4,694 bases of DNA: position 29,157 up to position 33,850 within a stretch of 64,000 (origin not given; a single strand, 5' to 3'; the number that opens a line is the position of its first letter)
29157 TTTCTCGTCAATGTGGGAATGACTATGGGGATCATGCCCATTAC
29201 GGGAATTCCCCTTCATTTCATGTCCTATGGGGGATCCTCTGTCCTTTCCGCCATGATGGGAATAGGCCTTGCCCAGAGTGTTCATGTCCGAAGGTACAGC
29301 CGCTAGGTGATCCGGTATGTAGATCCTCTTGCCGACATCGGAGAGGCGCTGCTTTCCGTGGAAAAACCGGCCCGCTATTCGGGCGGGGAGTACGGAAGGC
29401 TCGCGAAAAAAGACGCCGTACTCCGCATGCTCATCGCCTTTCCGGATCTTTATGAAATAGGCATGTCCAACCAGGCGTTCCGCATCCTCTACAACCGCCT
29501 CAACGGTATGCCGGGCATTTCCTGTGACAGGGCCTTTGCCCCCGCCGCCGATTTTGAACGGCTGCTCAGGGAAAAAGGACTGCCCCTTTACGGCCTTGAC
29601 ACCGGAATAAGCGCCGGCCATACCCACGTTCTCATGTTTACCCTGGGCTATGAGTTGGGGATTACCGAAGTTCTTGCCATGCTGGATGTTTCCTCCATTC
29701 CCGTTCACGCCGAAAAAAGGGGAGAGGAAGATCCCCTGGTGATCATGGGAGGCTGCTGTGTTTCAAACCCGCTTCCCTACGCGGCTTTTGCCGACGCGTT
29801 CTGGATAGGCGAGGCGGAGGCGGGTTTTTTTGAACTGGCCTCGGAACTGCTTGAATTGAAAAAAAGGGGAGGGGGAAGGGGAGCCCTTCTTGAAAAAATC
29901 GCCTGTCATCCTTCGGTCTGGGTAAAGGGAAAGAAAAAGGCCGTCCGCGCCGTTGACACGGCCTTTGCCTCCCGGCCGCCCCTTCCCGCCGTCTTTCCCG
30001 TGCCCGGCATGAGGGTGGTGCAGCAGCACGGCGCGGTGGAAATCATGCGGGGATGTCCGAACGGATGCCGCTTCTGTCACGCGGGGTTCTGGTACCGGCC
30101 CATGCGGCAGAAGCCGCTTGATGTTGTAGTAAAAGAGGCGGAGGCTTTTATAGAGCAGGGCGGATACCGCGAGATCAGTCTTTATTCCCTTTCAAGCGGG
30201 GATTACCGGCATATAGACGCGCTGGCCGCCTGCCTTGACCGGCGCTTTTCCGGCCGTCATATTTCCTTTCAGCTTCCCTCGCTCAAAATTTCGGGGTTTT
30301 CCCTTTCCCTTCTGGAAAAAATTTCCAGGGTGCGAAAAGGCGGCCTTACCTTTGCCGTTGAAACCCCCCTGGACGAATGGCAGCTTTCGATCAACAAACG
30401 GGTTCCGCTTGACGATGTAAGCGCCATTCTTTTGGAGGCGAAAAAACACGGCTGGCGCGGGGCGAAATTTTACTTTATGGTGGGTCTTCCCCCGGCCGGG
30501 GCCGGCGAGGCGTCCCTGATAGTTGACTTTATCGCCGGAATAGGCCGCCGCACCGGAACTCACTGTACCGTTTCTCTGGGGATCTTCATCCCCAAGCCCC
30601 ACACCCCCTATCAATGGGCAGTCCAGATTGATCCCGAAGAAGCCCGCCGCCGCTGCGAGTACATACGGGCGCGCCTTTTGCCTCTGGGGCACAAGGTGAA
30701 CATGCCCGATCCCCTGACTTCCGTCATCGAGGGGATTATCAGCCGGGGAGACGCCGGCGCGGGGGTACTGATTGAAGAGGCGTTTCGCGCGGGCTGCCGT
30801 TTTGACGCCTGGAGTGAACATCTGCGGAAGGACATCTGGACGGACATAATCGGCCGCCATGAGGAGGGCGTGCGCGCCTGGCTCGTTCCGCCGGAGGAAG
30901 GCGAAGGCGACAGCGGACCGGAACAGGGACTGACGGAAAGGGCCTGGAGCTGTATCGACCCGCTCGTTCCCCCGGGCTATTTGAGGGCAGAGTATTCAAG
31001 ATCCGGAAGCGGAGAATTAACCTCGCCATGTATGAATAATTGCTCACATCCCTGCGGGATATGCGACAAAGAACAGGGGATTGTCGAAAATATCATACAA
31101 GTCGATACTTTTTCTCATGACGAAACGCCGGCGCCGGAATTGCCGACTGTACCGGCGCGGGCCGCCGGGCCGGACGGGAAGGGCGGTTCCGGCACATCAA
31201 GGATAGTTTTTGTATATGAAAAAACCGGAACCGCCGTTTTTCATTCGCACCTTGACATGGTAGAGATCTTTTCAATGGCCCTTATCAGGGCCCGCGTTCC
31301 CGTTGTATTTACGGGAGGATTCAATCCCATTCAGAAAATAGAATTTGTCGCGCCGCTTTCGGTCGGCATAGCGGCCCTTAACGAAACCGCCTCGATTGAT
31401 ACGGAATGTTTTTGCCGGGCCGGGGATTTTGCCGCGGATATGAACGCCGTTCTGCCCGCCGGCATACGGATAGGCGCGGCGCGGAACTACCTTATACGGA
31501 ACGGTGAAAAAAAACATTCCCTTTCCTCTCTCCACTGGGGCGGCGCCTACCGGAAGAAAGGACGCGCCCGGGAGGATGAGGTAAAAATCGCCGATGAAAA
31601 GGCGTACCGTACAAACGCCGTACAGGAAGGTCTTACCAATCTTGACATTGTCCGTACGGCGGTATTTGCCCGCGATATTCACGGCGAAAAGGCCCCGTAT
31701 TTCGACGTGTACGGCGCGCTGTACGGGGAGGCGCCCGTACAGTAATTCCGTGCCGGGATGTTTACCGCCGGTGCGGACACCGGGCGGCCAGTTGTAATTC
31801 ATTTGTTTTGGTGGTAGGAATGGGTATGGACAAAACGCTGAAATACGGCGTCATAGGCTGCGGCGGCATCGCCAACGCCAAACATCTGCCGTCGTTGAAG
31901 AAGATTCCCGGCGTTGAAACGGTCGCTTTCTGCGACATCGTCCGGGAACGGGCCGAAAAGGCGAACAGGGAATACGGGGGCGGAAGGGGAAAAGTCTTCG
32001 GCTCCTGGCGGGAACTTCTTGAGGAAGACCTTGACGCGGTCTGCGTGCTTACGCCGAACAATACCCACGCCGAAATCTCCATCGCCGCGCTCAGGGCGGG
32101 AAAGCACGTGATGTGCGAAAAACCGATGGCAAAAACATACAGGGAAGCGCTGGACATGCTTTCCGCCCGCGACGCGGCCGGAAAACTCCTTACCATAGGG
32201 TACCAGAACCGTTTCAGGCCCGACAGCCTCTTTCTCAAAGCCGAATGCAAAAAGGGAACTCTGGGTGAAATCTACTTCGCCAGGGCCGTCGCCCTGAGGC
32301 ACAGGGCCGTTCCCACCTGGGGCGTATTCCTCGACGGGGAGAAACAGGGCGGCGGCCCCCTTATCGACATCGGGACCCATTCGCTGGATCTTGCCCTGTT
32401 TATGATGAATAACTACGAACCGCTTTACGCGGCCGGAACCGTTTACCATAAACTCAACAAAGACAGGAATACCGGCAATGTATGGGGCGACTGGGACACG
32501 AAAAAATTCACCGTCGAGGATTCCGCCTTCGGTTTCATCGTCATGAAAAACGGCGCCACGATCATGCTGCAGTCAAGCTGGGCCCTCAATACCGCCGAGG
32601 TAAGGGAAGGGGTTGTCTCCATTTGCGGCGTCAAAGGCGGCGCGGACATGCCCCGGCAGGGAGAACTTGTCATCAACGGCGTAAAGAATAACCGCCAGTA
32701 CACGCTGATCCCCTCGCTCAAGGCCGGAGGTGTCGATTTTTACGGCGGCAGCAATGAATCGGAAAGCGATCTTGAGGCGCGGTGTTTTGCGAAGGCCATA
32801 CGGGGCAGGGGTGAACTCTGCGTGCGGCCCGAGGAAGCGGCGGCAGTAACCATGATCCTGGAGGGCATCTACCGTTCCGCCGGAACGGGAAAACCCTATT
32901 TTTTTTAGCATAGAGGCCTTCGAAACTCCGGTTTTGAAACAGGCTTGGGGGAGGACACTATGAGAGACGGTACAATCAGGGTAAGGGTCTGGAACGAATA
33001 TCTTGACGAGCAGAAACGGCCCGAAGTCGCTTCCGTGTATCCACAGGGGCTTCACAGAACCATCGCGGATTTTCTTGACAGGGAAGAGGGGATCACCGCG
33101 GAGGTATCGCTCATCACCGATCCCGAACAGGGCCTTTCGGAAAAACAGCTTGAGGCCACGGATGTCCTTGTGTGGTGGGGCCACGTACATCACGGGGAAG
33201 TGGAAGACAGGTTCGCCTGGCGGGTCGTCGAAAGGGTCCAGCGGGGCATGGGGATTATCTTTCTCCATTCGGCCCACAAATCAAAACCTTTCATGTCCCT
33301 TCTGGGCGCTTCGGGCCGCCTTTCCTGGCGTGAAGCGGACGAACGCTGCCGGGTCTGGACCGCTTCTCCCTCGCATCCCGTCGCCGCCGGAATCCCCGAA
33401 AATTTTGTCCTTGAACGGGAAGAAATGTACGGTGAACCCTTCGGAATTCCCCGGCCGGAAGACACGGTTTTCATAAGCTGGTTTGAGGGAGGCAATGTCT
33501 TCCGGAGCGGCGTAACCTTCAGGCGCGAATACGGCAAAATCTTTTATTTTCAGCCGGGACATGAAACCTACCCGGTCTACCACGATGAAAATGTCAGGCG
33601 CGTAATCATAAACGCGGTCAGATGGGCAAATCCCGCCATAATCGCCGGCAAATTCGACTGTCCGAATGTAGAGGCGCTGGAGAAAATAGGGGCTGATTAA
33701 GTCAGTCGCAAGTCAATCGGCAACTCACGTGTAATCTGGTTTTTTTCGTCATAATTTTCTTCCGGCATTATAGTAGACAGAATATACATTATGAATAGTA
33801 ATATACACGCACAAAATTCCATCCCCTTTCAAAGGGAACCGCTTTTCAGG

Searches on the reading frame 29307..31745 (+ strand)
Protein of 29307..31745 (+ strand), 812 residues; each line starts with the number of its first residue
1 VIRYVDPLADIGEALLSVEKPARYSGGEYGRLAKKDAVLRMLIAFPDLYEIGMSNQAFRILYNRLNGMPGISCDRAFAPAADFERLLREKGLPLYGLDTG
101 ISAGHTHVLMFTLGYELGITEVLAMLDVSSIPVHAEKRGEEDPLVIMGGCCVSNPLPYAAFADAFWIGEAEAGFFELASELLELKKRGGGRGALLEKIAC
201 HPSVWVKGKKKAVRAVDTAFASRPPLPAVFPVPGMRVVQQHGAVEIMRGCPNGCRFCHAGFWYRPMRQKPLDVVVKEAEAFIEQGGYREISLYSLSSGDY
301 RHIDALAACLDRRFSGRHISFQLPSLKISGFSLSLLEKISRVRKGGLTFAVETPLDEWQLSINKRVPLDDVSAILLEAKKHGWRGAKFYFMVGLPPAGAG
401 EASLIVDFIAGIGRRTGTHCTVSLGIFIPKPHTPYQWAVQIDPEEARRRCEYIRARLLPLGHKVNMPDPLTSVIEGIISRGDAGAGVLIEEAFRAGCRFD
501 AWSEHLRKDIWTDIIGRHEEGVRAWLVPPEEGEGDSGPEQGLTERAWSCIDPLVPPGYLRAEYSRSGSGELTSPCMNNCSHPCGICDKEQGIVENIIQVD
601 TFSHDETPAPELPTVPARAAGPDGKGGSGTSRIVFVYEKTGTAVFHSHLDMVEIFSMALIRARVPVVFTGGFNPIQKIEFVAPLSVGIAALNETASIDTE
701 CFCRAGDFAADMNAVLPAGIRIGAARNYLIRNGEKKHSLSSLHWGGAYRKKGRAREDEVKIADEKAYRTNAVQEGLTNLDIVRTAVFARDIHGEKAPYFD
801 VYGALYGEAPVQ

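Call 22: search_protein_families(library=pfam, proteins=[window:29307-31745:+], max_evalue=0.001)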
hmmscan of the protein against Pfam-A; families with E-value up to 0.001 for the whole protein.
window:29307-31745:+ (812 aa): 3 families
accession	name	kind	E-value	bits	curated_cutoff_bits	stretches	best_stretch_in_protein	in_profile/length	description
PF19864.5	Radical_SAM_N2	-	1.3e-41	142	29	1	58-206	2-150/151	Radical SAM proteins, N-terminal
PF10105.14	DUF2344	-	2.1e-24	86.8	23.8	1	632-729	1-98/176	Uncharacterized protein conserved in bacteria (DUF2344)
PF04055.27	Radical_SAM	-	1.7e-16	61.3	29.5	1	244-396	1-153/166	Radical SAM superfamily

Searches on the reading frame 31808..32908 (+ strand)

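Call 36: search_protein_families(library=pfam, proteins=[window:31808-32908:+], max_evalue=0.001)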
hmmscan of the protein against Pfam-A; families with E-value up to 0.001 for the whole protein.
window:31808-32908:+ (366 aa): 3 families
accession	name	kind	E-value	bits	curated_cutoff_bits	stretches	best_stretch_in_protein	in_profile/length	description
PF01408.29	GFO_IDH_MocA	-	8.1e-27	94.7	24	1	11-132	1-120/120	Oxidoreductase family, NAD-binding Rossmann fold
PF22725.1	GFO_IDH_MocA_C3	-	9.9e-17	61.5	27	1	144-278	5-122/124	GFO/IDH/MocA C-terminal domain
PF02894.22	GFO_IDH_MocA_C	-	4.1e-12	46.8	22.9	1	148-363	5-215/218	Oxidoreductase family, C-terminal alpha/beta domain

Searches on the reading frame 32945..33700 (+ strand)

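Call 36: search_protein_families(library=pfam, proteins=[window:32945-33700:+], max_evalue=0.001)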
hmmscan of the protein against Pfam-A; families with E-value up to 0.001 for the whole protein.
window:32945-33700:+ (251 aa): 1 family
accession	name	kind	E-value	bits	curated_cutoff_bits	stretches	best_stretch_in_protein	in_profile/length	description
PF06283.17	ThuA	-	8.9e-32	111.5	33.4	1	13-228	2-209/209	Trehalose utilisation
